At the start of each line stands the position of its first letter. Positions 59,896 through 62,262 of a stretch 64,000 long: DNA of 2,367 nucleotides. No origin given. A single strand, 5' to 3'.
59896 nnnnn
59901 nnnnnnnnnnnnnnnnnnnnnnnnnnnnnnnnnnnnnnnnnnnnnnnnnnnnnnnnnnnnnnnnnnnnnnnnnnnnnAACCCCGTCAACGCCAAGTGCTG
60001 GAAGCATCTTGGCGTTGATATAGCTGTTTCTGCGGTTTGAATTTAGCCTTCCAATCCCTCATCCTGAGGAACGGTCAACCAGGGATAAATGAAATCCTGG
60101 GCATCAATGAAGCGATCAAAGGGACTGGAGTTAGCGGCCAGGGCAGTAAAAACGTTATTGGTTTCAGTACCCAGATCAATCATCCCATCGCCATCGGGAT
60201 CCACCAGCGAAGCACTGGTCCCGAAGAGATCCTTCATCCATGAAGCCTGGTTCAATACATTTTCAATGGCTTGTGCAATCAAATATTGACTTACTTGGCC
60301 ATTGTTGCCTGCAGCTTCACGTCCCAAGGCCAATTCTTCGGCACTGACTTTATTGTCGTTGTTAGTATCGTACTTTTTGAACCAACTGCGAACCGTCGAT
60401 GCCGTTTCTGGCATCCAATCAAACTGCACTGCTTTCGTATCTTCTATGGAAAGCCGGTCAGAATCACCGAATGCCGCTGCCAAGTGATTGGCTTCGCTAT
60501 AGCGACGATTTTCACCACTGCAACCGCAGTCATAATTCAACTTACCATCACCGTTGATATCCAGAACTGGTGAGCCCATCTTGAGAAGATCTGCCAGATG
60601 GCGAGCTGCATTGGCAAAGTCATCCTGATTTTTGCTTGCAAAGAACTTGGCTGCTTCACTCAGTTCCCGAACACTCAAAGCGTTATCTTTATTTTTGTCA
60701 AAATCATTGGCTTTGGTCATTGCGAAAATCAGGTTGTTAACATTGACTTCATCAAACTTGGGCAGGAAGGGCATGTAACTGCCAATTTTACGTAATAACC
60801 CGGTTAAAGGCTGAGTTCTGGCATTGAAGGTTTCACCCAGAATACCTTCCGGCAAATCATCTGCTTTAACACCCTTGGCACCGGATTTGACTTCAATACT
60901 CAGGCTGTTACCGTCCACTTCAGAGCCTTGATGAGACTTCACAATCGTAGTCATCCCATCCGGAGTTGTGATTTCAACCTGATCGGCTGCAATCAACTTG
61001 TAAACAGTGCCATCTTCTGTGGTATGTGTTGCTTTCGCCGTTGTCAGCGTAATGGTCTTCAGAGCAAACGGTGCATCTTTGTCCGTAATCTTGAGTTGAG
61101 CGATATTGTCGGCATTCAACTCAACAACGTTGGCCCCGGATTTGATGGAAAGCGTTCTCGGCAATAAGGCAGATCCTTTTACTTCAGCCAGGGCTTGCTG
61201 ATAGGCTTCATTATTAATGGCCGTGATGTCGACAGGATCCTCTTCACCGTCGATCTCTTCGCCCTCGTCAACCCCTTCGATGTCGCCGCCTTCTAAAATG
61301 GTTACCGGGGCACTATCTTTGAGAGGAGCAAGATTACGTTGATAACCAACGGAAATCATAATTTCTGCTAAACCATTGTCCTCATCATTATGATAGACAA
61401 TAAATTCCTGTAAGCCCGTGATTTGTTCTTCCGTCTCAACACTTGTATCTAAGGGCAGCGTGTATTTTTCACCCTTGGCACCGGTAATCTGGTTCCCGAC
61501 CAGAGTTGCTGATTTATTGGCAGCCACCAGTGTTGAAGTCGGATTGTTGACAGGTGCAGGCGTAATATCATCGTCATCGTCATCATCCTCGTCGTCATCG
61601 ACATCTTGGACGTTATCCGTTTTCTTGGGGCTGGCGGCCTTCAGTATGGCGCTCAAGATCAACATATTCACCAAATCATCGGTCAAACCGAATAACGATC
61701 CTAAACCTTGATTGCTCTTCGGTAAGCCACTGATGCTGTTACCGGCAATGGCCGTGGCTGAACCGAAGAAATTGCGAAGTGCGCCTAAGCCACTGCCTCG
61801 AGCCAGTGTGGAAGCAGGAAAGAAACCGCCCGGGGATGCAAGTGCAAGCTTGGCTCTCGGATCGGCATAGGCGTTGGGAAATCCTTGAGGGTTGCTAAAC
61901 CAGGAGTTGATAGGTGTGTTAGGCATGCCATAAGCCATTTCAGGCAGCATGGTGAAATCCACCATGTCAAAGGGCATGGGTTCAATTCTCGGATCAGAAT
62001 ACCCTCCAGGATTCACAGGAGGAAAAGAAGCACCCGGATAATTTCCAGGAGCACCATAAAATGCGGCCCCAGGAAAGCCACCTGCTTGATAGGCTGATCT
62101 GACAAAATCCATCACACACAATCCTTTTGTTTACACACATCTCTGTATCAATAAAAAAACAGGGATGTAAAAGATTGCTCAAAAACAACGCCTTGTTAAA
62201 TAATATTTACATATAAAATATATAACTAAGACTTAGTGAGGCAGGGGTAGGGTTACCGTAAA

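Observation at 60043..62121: Second Ca-binding surface-protein candidate: G/P/Y-rich head, poly-Asp tract and EF-hand/dockerin-like loops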

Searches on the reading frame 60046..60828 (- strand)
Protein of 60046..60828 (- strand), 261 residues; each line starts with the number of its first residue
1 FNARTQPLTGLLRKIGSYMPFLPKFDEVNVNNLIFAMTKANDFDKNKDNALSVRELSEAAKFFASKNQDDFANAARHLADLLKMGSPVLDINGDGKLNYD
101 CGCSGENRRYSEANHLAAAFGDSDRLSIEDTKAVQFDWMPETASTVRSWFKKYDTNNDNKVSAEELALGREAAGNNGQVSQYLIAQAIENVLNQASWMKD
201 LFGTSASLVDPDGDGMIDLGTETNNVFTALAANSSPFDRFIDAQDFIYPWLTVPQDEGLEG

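Call 43: find_homologous_proteins(query=window:60046-60747:-, max_evalue=10)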
Query seq(234 aa): 1165 candidates shared short words with the query, none scored E <= 10.
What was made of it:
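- Tried and rejected: The same search with the C-terminal module alone scored nothing at E<=10, not even the protein itself, so that negative is uninformative (call 43).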

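Call 50: predict_structure(protein=window:60046-60777:-)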
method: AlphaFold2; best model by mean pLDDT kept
length: 244 residues; sequences in the alignment: 1
mean_pLDDT: 35.6   pTM: 0.22
mean pLDDT of the five models: 35.6, 34.7, 33.3, 33.2, 31.3
residues with pLDDT >= 90: 0; 70-90: 0; 50-70: 6; < 50: 238
segments of 3 or more residues with pLDDT < 50: 1-196, 198-203, 205-223, 230-244
pLDDT, mean of each block of 10 residues (from residue 1): 24 37 36 38 39 40 34 30 32 30 28 25 31 32 37 35 35 42 37 43 47 43 49 35 29
secondary structure, 60 per line:
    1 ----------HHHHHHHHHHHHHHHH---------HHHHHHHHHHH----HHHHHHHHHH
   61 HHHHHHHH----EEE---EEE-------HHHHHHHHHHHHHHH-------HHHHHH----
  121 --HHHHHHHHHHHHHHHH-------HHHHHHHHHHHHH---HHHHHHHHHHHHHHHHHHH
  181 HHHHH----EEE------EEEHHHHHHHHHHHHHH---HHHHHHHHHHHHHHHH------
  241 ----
elements in order: H11-26 H36-46 H51-68 E73-75 E79-81 H89-103 H111-116 H123-138 H146-158 H162-185 E190-192 E199-201 H202-215 H219-234

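Call 56: find_related_loci(query=A1, collection=metagenome_contigs, flank=6000)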
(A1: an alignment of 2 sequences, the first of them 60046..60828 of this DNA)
Query A1 (261 aa) in metagenome_contigs; peptide patterns used: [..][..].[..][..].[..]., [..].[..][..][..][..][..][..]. (x = any residue, [..] = any of these).
600 stretches matched a pattern, but none encodes a relative of the query by tblastn (E <= 1e-3).

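Call 59: search_protein_families(library=pfam, proteins=[window:60046-60828:-], max_evalue=10)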
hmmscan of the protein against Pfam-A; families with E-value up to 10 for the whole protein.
window:60046-60828:- (261 aa): 9 families
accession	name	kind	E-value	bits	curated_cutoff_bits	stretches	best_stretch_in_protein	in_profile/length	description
PF00036.39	EF-hand_1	-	1.4e-11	43.5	25.4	4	146-166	2-22/29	EF hand domain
PF13202.12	EF-hand_5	-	2.6e-11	42.9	25.9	3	147-166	2-21/25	EF hand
PF13499.12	EF-hand_7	-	7.3e-11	42.7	30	2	122-166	15-62/67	EF-hand domain pair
PF13405.12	EF-hand_6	-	4.7e-10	38.7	25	2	146-166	2-22/30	EF-hand domain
PF10591.15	SPARC_Ca_bdg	-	0.036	14.8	22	1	139-167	49-77/113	Secreted protein acidic and rich in cysteine Ca binding region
PF13833.12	EF-hand_8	-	0.054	13.7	28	1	143-166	24-47/54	EF-hand domain pair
PF14521.12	Aspzincin_M35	-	0.12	13.2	30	1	141-176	7-41/142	Lysine-specific metallo-endopeptidase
PF00404.24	Dockerin_1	-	0.15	12.7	22.9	1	151-167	34-50/57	Dockerin type I domain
PF01839.29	FG-GAP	-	0.89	10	22.1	1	88-96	7-15/37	FG-GAP repeat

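Call 63: search_solved_structures(query=A1, max_evalue=10, show_alignments=3)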
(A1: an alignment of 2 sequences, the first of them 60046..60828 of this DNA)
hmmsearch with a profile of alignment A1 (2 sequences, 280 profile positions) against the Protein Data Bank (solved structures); distinct sequences matched with E-value up to 10: 28.
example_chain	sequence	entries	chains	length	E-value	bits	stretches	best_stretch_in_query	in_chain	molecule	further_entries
3igo_A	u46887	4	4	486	0.013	18.3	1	150-236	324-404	Calmodulin-domain protein kinase 1 | Calmodulin-domain protein kinase 1, putative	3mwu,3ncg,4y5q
9d8s_A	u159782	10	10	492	0.014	18.3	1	150-236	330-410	Calmodulin-domain protein kinase 1 | Non-specific serine/threonine protein kinase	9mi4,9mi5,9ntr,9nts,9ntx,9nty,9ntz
3khe_A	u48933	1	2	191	0.018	17.9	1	36-179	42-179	Calmodulin-like domain protein kinase isoform 3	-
3hzt_A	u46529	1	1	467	0.019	17.7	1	36-178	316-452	Calcium-dependent protein kinase 3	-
3ox6_A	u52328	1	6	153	0.082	15.7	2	87-182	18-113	Calcium-binding protein 1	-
3ox5_A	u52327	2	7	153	0.11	15.3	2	33-102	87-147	Calcium-binding protein 1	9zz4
8s9w_A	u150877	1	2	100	0.12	15.2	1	117-179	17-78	Protein S100-A15A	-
2lan_A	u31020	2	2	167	0.14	14.9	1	33-102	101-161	Calcium-binding protein 1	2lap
1k9u_A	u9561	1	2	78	0.32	13.7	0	161-185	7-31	Polcalcin Phl p 7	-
4ysj_A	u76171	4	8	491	0.33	13.7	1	38-178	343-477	Calmodulin-like domain protein kinase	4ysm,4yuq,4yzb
2k7c_A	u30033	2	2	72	0.35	13.6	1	36-102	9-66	Calcium-binding protein 1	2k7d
2lvi_A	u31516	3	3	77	0.37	13.6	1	42-263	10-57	Polcalcin Phl p 7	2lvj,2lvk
2m28_A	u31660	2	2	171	0.42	13.4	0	34-101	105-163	Calcium-binding protein 4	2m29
6van_A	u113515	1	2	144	0.48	13.2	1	157-188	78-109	Caltubin, EF-hand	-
1tiz_A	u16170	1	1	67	0.72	12.6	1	39-70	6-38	calmodulin-related protein, putative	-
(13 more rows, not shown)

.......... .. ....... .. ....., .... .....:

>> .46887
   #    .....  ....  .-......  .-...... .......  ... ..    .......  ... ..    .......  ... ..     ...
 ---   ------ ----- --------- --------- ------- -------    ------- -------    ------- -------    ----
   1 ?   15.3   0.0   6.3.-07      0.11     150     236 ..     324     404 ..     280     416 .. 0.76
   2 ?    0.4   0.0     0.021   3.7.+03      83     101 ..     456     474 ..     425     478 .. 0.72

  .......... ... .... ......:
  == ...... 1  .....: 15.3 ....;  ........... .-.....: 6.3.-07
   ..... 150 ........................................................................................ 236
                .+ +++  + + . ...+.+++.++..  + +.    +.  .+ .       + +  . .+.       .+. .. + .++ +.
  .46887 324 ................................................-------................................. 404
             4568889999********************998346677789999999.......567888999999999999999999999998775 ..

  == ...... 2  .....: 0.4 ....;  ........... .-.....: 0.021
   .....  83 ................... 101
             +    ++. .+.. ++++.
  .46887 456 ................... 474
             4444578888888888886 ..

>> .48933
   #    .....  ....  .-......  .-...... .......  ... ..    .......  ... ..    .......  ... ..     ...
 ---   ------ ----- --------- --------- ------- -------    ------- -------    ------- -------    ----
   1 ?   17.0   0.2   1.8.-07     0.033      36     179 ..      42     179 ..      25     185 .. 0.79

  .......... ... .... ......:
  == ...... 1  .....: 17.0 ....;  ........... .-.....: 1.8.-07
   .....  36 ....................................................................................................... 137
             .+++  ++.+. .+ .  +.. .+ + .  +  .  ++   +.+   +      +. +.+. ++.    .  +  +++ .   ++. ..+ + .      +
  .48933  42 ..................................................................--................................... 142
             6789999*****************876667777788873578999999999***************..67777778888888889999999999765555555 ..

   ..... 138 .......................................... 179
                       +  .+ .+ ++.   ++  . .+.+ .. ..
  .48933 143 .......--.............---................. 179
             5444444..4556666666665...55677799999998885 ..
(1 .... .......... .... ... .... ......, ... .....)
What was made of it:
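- Closest known: Calmodulin-like four-EF-hand domains. Same: The best PDB profile matches span 2-3 EF-hands, including a CDPK N-lobe pair with a similarly long linker between loops (call 63).
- The alignments span two to three EF-hands (E 0.013-0.1, call 63).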

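Call 80: find_related_loci(query=A1, collection=viral_contigs, flank=3000)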
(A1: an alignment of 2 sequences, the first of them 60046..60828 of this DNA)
Query A1 (261 aa) in viral_contigs; peptide patterns used: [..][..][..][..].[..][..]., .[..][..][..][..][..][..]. (x = any residue, [..] = any of these).
313 stretches matched a pattern, but none encodes a relative of the query by tblastn (E <= 1e-3).
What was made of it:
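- Tried and rejected: A viral-contig scan found nothing (call 80).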

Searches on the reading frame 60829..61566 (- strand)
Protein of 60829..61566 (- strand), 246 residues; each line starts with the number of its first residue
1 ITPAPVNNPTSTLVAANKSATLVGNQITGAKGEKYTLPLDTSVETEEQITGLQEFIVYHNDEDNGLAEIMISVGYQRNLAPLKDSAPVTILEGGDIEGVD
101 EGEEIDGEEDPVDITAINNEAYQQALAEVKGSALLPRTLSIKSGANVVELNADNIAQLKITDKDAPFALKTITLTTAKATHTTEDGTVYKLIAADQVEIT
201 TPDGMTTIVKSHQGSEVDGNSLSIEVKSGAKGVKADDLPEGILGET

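Call 59: search_protein_families(library=pfam, proteins=[window:60829-61566:-], max_evalue=10)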
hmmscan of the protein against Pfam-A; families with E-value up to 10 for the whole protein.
window:60829-61566:- (246 aa): 1 family
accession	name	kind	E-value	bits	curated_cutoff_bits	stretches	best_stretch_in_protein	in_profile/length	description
PF03548.22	LolA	-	0.2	11.8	23.6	1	121-181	70-130/165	Outer membrane lipoprotein carrier protein LolA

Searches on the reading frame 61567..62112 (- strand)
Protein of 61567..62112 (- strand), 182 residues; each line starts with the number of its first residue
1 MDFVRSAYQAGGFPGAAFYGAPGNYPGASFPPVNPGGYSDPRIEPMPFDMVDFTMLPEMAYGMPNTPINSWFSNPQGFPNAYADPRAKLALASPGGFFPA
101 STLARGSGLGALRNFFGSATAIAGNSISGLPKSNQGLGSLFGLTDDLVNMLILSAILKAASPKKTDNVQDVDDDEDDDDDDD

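Call 59: search_protein_families(library=pfam, proteins=[window:61567-62112:-], max_evalue=10)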
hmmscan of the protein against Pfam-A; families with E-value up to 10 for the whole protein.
window:61567-62112:- (182 aa): 0 families
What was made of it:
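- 61723..62112 (-): aa 1-130: low-complexity head rich in G, P, A, F and Y (GFPG, GAPG, YPG, PGG motifs). Predicted largely unstructured. No signal peptide. No Pfam hit (call 59).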
